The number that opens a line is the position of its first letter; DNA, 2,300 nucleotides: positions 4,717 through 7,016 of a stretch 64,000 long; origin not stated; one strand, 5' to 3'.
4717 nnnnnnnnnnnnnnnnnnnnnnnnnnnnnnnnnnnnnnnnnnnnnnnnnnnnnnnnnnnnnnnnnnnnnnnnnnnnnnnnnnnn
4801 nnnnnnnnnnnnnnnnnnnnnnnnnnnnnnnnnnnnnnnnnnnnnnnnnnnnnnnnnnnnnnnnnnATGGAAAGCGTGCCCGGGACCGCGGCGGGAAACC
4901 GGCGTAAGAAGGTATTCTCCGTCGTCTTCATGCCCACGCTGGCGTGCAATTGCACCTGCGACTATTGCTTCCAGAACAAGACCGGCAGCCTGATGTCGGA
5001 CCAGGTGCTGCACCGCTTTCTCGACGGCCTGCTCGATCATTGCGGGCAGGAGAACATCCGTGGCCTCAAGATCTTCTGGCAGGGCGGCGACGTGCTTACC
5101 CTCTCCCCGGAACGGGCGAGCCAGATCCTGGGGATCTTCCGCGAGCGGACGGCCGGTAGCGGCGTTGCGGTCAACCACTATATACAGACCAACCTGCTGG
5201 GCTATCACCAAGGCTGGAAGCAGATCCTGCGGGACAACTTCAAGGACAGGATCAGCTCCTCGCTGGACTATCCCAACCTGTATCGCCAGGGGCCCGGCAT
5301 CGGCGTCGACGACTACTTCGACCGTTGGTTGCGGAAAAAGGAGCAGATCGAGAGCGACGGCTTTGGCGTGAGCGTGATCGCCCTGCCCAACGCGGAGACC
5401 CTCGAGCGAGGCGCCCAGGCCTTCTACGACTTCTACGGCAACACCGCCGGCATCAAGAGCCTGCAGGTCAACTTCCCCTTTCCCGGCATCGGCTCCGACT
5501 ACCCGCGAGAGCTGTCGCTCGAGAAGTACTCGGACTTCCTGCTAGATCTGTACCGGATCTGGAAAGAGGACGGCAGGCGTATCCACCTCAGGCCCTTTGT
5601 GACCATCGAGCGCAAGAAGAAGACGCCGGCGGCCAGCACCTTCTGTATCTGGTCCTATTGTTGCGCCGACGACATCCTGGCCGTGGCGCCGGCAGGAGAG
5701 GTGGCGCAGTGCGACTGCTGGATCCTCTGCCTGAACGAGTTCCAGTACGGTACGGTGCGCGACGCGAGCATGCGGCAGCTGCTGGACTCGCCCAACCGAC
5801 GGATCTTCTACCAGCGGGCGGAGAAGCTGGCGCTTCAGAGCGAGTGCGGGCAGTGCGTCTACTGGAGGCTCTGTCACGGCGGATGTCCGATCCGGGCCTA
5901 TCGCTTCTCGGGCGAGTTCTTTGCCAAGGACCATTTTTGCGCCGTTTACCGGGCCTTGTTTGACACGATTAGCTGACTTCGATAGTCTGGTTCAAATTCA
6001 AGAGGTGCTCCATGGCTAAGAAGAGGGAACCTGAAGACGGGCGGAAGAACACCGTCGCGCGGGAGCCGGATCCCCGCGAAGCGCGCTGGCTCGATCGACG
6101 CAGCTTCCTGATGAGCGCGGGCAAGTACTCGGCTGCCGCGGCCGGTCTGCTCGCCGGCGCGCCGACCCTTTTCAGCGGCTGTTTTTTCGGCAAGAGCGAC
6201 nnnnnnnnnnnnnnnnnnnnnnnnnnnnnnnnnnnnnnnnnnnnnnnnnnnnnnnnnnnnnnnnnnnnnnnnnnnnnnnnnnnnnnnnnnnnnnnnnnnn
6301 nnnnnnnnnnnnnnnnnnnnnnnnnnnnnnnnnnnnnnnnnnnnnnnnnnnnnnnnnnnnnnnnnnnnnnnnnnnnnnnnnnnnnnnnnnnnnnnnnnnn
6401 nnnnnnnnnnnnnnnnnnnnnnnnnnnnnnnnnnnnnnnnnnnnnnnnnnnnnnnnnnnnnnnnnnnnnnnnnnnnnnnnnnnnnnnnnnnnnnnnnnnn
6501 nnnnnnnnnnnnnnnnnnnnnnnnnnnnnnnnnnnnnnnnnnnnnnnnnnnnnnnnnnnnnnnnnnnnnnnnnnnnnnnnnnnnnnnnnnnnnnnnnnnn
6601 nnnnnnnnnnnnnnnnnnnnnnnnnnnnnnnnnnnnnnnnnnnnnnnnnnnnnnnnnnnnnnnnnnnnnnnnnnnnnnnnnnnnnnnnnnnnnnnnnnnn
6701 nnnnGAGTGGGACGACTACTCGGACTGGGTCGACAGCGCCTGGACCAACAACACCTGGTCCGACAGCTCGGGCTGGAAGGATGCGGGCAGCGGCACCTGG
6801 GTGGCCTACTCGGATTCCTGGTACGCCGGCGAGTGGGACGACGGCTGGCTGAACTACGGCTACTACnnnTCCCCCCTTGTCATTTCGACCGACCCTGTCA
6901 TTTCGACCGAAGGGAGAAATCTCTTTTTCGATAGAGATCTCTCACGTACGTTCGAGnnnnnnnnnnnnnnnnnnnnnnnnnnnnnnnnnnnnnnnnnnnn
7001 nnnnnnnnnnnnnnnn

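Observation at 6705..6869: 54-residue C-terminal tail with 9 Trp, 6 Tyr and nine aromatic-X-Asp/Asn triplets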

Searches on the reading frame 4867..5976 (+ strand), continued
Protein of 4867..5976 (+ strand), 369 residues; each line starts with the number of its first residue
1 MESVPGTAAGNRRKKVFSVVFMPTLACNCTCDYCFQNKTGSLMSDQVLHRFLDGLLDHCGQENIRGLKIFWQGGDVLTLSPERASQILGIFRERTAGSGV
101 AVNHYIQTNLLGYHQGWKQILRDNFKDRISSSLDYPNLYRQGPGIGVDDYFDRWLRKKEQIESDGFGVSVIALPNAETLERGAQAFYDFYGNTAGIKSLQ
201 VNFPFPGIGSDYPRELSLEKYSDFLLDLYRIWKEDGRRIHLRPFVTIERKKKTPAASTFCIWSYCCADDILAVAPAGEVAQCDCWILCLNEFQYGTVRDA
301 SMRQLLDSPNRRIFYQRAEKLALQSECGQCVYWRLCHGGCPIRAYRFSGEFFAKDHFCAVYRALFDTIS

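Call 79: find_encoding_contigs(protein=P0036, flank=5000, max_places=6)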
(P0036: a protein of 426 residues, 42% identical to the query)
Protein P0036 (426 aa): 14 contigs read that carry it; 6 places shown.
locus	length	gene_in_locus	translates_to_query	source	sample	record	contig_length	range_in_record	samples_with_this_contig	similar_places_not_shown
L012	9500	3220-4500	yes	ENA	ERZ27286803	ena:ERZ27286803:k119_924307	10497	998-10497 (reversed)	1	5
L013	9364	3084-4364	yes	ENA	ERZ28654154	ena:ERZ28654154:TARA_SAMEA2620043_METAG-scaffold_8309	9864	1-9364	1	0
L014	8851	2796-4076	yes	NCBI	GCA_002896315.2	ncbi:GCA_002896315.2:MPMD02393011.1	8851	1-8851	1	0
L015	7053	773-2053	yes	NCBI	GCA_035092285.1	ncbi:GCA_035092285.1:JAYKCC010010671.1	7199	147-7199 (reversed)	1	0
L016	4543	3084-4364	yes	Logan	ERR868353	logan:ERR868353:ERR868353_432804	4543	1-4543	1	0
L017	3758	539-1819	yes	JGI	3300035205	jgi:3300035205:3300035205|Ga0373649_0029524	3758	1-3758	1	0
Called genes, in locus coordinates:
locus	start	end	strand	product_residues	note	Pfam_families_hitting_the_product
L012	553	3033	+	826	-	PF02369:Big_1 (faint), PF13620:CarboxypepD_reg, PF13715:CarbopepD_reg_2 (faint)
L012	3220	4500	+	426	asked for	-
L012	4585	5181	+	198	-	-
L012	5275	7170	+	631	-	PF02310:B12-binding (weak), PF04055:Radical_SAM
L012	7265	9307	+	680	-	PF04055:Radical_SAM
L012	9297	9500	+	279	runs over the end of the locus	-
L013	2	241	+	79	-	?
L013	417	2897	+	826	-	PF02369:Big_1 (faint), PF13620:CarboxypepD_reg, PF13715:CarbopepD_reg_2 (faint)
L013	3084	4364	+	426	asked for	-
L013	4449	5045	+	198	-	-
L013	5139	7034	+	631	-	PF02310:B12-binding (weak), PF04055:Radical_SAM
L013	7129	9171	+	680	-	PF04055:Radical_SAM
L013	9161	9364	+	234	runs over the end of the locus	?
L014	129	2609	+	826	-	PF02369:Big_1 (faint), PF13620:CarboxypepD_reg, PF13715:CarbopepD_reg_2 (faint)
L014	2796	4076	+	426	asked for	-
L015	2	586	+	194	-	?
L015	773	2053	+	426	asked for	-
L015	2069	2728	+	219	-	-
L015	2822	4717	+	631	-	PF02310:B12-binding (weak), PF04055:Radical_SAM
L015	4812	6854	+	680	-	PF04055:Radical_SAM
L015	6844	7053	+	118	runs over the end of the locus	?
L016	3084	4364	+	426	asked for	-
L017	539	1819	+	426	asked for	-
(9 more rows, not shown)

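Call 82: search_protein_families(library=ncbifam, proteins=[L015:2069-2200:+, L010:9167-9310:+, L007:9134-9280:+, L009:6775-6990:+], max_evalue=10)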
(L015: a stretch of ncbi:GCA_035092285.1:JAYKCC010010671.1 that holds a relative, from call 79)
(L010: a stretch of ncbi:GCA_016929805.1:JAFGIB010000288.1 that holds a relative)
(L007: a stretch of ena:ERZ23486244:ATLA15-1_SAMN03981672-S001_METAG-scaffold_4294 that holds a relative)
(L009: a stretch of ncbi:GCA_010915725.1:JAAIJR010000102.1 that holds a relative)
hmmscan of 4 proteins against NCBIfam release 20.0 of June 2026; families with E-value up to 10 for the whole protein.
L015:2069-2200:+ (44 aa): 1 family
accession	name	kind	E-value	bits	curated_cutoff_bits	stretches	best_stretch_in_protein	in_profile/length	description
NF003013.0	PRK03846.1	subfamily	0.045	13.4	163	1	8-39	78-106/202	adenylyl-sulfate kinase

L010:9167-9310:+ (48 aa): 1 family
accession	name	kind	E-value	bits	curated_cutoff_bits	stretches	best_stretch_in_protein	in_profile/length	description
TIGR02811.1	formate_TAT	hypoth_equivalog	0.014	15.7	48.45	1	17-42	9-33/66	formate dehydrogenase region TAT target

L007:9134-9280:+ (49 aa): 0 families

L009:6775-6990:+ (72 aa): 0 families

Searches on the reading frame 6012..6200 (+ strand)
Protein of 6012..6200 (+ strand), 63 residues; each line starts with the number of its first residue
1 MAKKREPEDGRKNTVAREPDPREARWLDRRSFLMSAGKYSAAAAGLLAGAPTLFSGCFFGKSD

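Call 82: search_protein_families(library=ncbifam, proteins=[window:6012-6200:+], max_evalue=10)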
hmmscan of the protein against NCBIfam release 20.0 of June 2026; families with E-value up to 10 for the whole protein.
window:6012-6200:+ (63 aa): 2 families
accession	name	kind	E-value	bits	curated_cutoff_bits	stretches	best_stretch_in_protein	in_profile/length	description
TIGR00232.1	tktlase_bact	equivalog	0.15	10.3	682.25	1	20-47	44-71/654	transketolase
TIGR02811.1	formate_TAT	hypoth_equivalog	0.27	11.6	48.45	1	27-52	9-33/66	formate dehydrogenase region TAT target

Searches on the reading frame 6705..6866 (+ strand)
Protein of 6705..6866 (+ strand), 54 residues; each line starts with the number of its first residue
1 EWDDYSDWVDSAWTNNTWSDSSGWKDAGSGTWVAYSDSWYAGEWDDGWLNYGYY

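Call 25: search_protein_representatives(alignment_id=A2)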
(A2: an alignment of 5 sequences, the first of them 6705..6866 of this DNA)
Query: 5 sequences, 55 profile positions. Proteins with E-value up to 0.001 (for the whole library): 4; up to 1e-10: 3; up to 1e-30: 0. The best 4 are listed.
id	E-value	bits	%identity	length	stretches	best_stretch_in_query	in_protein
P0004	3.2e-27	110.8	-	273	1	1-55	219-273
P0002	4.0e-24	100.9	-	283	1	1-55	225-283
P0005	7.7e-14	68.0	-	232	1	1-44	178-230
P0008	2.8e-10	56.6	-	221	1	4-55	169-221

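Call 27: find_encoding_contigs(protein=P0008, flank=10000)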
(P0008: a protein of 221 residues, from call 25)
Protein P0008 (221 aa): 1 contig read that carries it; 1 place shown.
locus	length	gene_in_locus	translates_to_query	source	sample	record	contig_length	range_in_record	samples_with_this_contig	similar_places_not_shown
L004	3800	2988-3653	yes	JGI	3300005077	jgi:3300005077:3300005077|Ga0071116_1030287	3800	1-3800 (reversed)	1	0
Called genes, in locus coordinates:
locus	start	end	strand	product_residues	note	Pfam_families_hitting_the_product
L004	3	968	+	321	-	?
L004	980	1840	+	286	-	-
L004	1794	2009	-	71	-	-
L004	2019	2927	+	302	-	-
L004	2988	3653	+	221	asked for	-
